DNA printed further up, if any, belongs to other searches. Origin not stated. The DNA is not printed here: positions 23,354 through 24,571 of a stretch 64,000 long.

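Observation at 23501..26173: Distal tail fibre combining an Ig-like domain with BspA/DUF285-type leucine-rich repeats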

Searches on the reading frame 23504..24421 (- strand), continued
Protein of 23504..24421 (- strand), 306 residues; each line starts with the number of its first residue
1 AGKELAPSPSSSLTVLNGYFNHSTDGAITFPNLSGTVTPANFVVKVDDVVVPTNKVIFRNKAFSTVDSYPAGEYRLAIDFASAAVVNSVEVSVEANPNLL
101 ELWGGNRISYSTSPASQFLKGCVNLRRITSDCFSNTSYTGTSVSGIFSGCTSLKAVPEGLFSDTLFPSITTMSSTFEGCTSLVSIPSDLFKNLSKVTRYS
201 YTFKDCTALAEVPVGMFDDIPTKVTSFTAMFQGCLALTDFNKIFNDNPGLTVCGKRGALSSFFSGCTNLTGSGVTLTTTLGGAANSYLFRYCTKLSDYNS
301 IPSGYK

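Call 41: search_protein_families(library=pfam, alignment_id=A1, max_evalue=0.001)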
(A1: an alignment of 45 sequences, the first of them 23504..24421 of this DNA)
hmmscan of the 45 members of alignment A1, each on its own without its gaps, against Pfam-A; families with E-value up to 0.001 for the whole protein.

A. member 1, window:23504-24421:- (306 aa): 1 family
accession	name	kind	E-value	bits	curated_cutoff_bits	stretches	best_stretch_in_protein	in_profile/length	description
PF03382.20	DUF285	-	0.00029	21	25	1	166-238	22-89/120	Mycoplasma protein of unknown function, DUF285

B. families by the number of members that match (of 45 scanned): 14 families
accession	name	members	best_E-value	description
PF13306.12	LRR_5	23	3.1e-76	BspA type Leucine rich repeat region (6 copies)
PF03382.20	DUF285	20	1.8e-70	Mycoplasma protein of unknown function, DUF285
PF13855.12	LRR_8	7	4.9e-12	Leucine rich repeat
PF12799.13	LRR_4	3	9e-15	Leucine Rich repeats (2 copies)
PF24758.1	LRR_At5g56370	3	2.2e-07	FBD-associated F-box protein At5g56370, LRR repeats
PF02368.24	Big_2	2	6.9e-15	Bacterial Ig-like domain (group 2)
PF23952.1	LRR_EndoS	2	7.5e-10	Endo-beta-N-acetylglucosaminidase EndoS LRR domain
PF23548.1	Zn_ribbon_FGT1_2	2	3.6e-06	FORGETTER1 second zinc ribbon domain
PF22359.2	Big-like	2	4.3e-06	Bacterial Ig-like domain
PF18668.6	Tail_spike_N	1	2.2e-18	Tail spike TSP1/Gp66 receptor binding N-terminal domain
PF25013.1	LRR_Zer-1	1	1.7e-08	Zer-1-like, Leucine-rich repeats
PF24048.1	LRR_NXF1-5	1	3.9e-06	NXF1/2/3/5 leucine-rich repeat domain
PF16342.10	DUF4972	1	4.1e-06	Domain of unknown function (DUF4972)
PF11551.14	Omp28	1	0.0005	Outer membrane protein Omp28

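Call 44: find_encoding_contigs(protein=P0001, flank=8000, max_places=3)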
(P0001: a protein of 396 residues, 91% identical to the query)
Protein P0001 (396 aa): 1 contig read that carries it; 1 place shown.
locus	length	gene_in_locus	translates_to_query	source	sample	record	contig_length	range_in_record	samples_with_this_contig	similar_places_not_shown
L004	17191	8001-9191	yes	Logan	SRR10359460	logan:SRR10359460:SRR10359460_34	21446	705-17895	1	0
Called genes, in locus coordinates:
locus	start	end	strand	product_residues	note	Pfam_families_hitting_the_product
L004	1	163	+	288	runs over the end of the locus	?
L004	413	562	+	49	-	-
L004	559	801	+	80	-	-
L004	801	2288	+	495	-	-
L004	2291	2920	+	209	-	PF11041:Phage_Wedge1 (faint)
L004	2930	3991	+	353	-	-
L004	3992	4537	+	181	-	PF02413:Caudo_TAP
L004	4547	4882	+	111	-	-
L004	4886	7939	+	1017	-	PF26208:Phage_phiTE_241_N, PF18668:Tail_spike_N, PF27800:WcaM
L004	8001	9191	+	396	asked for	PF18668:Tail_spike_N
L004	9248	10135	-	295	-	-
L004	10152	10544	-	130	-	-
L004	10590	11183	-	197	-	-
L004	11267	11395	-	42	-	-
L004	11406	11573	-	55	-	-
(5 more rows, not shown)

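Call 76: search_protein_families(library=pfam, proteins=[L003:2547-5570:+], max_evalue=0.001)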
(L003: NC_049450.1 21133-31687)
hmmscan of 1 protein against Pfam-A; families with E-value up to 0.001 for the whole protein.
L003:2547-5570:+ (1008 aa): 5 families
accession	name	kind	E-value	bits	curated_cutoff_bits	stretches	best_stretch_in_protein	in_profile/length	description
PF09684.15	Tail_P2_I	-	3.6e-38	131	20.6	1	10-150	1-139/139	Phage tail protein (Tail_P2_I)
PF13306.12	LRR_5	-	1.7e-10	41.3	27.7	0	583-696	29-126/127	BspA type Leucine rich repeat region (6 copies)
PF02368.24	Big_2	-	1.6e-08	34.9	22.8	1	189-258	8-74/79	Bacterial Ig-like domain (group 2)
PF03382.20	DUF285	-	9.5e-08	32.3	25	0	628-697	22-89/120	Mycoplasma protein of unknown function, DUF285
PF13855.12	LRR_8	-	1e-06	28.9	27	0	691-713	8-30/61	Leucine rich repeat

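Call 77: find_encoding_contigs(protein=P0004, flank=8000, max_places=2)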
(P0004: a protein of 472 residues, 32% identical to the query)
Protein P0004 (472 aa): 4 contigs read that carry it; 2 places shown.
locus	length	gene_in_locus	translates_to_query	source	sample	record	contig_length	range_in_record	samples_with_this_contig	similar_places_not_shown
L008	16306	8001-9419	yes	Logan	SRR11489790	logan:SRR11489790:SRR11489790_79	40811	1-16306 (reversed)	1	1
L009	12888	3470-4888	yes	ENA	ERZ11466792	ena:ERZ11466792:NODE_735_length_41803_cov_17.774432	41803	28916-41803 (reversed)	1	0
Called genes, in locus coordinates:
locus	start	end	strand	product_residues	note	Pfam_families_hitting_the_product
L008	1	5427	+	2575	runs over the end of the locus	PF18834:LPD22, PF18798:LPD3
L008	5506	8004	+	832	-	-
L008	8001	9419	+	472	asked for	PF13855:LRR_8 (faint), PF03382:DUF285 (weak)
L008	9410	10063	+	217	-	PF14301:DUF4376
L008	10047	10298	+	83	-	-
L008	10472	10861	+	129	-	PF16083:Phage_holin_3_3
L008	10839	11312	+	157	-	PF00959:Phage_lysozyme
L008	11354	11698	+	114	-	-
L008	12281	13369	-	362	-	PF00589:Phage_integrase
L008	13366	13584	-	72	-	PF13986:DUF4224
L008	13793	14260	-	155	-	PF00436:SSB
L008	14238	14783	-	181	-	PF13392:HNH_3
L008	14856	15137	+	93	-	PF05015:HigB-like_toxin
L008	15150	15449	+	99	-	PF01381:HTH_3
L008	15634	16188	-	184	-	-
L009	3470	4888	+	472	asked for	PF13855:LRR_8 (faint), PF03382:DUF285 (weak)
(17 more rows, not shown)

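Call 83: find_related_loci(query=A3, collection=viral_contigs, flank=6000)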
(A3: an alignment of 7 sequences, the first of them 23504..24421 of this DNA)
Query A3 (306 aa) in viral_contigs; peptide patterns used: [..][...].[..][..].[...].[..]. (x = any residue, [..] = any of these).
65 stretches matched a pattern; 35 encode a relative of the query (tblastn E <= 1e-3); 35 distinct loci.
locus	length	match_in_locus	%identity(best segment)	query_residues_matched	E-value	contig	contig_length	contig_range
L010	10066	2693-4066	30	105-306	7e-19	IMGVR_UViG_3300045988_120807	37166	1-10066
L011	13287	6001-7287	33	110-306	2e-18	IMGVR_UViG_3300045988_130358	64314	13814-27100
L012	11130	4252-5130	41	119-306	1e-16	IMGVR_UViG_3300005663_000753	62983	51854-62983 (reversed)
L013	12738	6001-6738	30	94-306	5e-16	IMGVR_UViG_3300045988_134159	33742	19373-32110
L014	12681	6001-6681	29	119-306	2e-15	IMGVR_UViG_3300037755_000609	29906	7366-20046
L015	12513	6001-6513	31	113-269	2e-15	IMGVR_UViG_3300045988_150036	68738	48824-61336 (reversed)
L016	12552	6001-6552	33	121-306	5e-15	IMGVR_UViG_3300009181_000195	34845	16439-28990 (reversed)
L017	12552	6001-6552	33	121-306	5e-15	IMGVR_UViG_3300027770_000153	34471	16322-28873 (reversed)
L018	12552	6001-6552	33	121-306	5e-15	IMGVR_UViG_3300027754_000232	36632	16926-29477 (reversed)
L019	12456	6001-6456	31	117-269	1e-14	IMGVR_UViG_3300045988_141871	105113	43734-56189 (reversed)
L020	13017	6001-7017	35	99-304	1e-14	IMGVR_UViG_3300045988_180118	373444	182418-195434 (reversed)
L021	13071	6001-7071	33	105-304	2e-14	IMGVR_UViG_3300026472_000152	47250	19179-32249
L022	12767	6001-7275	29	98-304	8e-14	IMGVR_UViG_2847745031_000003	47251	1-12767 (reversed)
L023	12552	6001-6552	31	121-306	6e-14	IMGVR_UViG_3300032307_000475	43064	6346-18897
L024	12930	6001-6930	34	119-304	7e-14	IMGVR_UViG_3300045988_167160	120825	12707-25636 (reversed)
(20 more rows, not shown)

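Call 87: search_protein_families(library=phrogs, proteins=[L016:478-5637:+, L016:5653-6552:+, L016:6557-6997:+, L012:2474-3469:+, L012:3856-5130:+, L012:5914-7404:+, L013:2728-4080:+, L013:4898-5458:+, L013:5458-6738:+, L013:8234-10882:+], max_evalue=0.00001)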
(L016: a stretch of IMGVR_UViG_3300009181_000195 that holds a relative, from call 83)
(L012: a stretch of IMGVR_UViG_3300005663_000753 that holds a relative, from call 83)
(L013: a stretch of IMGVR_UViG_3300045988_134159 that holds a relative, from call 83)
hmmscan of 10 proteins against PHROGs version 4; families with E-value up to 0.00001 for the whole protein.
L016:478-5637:+ (1720 aa): 17 families
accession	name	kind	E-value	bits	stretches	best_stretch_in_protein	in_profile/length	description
phrog_6320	-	tail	4.3e-100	337.6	10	507-649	71-213/745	tail fiber protein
phrog_5073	-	tail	4.3e-93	314.1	8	949-1055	260-366/519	tail fiber protein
phrog_1806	-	tail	1.5e-71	241.9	5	511-642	103-233/276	collagen like minor tail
phrog_26246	-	tail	3.6e-55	188.4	6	488-645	55-209/329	tail protein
phrog_8745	-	tail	2.5e-54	185.2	5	500-635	1378-1490/1803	tail fiber protein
phrog_18350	-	tail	2.5e-46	159.4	1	607-709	97-200/253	tail fiber protein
phrog_819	-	tail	3.5e-46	158.9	6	801-1039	481-733/1024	tail protein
phrog_366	-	tail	8.5e-32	112.2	1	493-595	293-385/474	tail fiber protein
phrog_38766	-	head and packaging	1e-26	94.6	0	575-672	75-172/478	virion structural protein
phrog_3420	-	unknown function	2.5e-16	59.4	3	518-849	50-381/929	-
phrog_33406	-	tail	1.2e-15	57.8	0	517-604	186-273/651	tail fiber protein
phrog_32123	-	unknown function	1.2e-13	51.2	0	1310-1400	221-309/532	-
phrog_19200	-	head and packaging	1.3e-12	48.6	1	1517-1718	61-267/268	virion structural protein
phrog_36982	-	unknown function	1.1e-06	27.8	1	480-946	204-665/944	-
phrog_24774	-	unknown function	3.3e-06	28.1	1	1626-1716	157-253/258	-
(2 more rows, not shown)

L016:5653-6552:+ (300 aa): 1 family
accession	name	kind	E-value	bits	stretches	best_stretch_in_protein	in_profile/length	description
phrog_9915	-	unknown function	1.2e-22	80.1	1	114-254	1334-1468/1813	-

L016:6557-6997:+ (147 aa): 6 families
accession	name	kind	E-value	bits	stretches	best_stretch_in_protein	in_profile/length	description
phrog_4912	-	tail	4.3e-17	63.6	1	73-147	123-201/226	tail fiber assembly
phrog_8716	-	tail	2.6e-14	54.7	1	74-147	59-144/152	tail fiber protein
phrog_4998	-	unknown function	4.4e-12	47.1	1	8-103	14-108/218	-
phrog_4697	-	tail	3.2e-09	37.5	1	88-135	141-191/314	tail assembly chaperone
phrog_8746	-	tail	1.4e-07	32.8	1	80-147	67-138/139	tail fiber assembly protein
phrog_4628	-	tail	9.7e-06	26.9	0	90-147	63-124/126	tail fiber assembly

L012:2474-3469:+ (332 aa): 0 families

L012:3856-5130:+ (425 aa): 1 family
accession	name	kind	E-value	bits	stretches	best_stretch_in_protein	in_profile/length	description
phrog_9915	-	unknown function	8.6e-66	223.2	2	113-395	1362-1643/1813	-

L012:5914-7404:+ (497 aa): 4 families
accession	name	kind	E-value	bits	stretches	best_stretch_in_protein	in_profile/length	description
phrog_617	-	head and packaging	8.9e-15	55.6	1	3-324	6-297/626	major head protein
phrog_11321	-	unknown function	6.8e-10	39.9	1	26-335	4-290/327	-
phrog_80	-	head and packaging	9.7e-09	35.9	1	5-327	217-547/607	head maturation protease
phrog_3244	-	head and packaging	2.2e-07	31.9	1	54-264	70-260/326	head maturation protease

L013:2728-4080:+ (451 aa): 2 families
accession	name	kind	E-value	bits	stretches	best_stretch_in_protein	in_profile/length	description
phrog_10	-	head and packaging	2.2e-35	123.8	1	10-450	255-641/752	major head protein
phrog_617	-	head and packaging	3.2e-33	116.5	1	49-437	200-618/626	major head protein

L013:4898-5458:+ (187 aa): 0 families

L013:5458-6738:+ (427 aa): 1 family
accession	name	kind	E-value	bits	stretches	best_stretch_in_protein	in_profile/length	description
phrog_9915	-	unknown function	1.9e-33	116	1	194-420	1245-1440/1813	-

L013:8234-10882:+ (883 aa): 0 families

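Call 93: find_related_loci(query=A4, collection=genome_contigs, flank=5000)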
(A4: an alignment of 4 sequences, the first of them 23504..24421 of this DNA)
Query A4 (306 aa) in genome_contigs; peptide patterns used: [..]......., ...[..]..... (x = any residue, [..] = any of these).
38 stretches matched a pattern; 1 encode a relative of the query (tblastn E <= 1e-3); 1 distinct loci.
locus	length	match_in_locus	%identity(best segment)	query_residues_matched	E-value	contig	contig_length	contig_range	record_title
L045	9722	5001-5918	91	1-306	4e-174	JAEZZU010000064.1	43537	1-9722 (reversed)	MAG: Proteobacteria bacterium isolate OH_PFB_59 k127_1283644, whole genome shotgun sequence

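Call 97: search_protein_representatives(protein=window:23504-24421:-)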
Query: 306 residues. Proteins with E-value up to 0.001 (for the whole library): 14490; up to 1e-10: 4981; up to 1e-30: 699. The best 150 are listed.
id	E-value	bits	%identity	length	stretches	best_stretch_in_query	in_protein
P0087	2.5e-159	545.7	39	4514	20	145-286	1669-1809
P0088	1.3e-143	494.1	40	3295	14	112-276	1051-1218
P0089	1.1e-136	471.4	38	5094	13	145-240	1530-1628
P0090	7.8e-123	425.9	36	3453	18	136-232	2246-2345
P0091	7.1e-118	409.6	40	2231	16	156-306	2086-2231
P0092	1.3e-107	375.9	38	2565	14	121-271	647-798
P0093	3.1e-107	374.7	37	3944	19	147-284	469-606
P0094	1.6e-105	369.1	38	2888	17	147-238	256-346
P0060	2.1e-101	355.6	58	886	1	2-306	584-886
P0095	3.1e-101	355.0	37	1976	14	121-271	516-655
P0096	5.1e-98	344.5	35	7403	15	128-272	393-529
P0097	1.4e-95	336.5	40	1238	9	112-246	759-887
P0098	1.4e-95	336.4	35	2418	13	130-241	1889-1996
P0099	9.2e-95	333.8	35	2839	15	119-220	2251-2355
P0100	3.6e-94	331.8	36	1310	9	140-255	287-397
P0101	2.1e-92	326.0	39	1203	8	114-306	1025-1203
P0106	1.2e-84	300.6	41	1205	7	144-306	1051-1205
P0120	2.8e-73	263.3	44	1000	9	141-251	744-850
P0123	8.4e-73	261.7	42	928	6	140-238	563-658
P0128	8.7e-72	258.4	40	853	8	144-234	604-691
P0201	6.8e-57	209.5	45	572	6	147-234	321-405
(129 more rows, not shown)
